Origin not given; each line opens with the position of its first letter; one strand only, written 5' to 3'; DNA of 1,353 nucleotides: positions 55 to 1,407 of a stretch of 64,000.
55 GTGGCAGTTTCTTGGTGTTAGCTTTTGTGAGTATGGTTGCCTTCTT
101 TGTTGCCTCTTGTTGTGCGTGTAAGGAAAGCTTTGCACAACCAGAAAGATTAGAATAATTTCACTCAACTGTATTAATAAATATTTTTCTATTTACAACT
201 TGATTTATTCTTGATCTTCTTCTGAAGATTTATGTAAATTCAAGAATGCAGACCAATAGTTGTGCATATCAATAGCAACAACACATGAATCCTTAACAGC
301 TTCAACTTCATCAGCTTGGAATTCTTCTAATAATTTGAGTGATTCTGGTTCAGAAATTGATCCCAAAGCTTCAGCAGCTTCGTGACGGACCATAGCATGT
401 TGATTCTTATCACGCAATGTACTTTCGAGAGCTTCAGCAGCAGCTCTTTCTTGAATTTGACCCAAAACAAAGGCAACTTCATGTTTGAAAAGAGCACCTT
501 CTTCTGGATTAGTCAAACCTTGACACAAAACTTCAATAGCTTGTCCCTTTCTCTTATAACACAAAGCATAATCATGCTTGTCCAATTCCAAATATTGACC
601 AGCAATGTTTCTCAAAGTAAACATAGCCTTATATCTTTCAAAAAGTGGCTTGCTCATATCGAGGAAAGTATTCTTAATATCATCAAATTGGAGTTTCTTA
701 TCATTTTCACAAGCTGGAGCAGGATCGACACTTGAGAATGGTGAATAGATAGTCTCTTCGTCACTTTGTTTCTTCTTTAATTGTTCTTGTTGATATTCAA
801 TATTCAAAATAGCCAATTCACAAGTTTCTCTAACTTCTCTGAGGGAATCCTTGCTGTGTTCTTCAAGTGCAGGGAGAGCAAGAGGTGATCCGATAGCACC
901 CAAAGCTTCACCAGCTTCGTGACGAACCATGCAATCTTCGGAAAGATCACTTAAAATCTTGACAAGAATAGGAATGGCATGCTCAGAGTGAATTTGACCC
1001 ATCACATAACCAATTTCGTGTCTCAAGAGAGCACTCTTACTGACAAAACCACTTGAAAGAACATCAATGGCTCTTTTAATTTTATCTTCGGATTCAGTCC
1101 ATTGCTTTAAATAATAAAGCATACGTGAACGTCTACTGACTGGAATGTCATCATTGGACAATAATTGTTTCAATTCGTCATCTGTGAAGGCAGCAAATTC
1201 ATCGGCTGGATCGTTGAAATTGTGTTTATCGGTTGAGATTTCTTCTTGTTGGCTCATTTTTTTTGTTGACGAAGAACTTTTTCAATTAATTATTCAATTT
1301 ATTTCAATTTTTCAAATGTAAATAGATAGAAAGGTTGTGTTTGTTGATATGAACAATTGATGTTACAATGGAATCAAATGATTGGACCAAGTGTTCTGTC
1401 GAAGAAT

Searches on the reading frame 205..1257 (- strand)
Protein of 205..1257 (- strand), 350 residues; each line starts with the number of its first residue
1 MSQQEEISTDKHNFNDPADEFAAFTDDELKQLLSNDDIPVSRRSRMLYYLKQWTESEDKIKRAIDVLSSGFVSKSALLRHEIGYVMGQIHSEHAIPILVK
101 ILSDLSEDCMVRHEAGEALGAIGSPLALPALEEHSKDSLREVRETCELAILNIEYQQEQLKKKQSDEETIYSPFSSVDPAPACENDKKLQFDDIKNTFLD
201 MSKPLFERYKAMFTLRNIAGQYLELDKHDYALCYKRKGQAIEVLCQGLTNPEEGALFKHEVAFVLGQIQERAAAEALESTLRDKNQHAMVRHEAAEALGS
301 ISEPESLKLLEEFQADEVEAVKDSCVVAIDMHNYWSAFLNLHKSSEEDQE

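Call 63: search_protein_families(library=pfam, proteins=[window:205-1257:-], max_evalue=0.05)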
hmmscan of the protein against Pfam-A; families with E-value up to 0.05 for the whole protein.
window:205-1257:- (350 aa): 6 families
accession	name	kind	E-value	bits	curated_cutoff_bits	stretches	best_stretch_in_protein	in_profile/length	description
PF13646.12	HEAT_2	-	1.1e-25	90.1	27.7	2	241-328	1-86/88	HEAT repeats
PF03130.22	HEAT_PBS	-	7.5e-21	72.7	20.9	2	111-135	1-25/27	PBS lyase HEAT-like repeat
PF13513.12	HEAT_EZ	-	2.9e-05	24.9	27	0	273-301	29-55/55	HEAT-like repeat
PF02985.28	HEAT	-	0.00025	21.4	23.5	0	286-303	12-29/31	HEAT repeat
PF00514.29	Arm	-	0.00062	20.2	20.6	0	93-120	12-37/41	Armadillo/beta-catenin-like repeat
PF04586.22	Peptidase_S78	-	0.0035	17.9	21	1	264-309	29-74/165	Caudovirus prohead serine protease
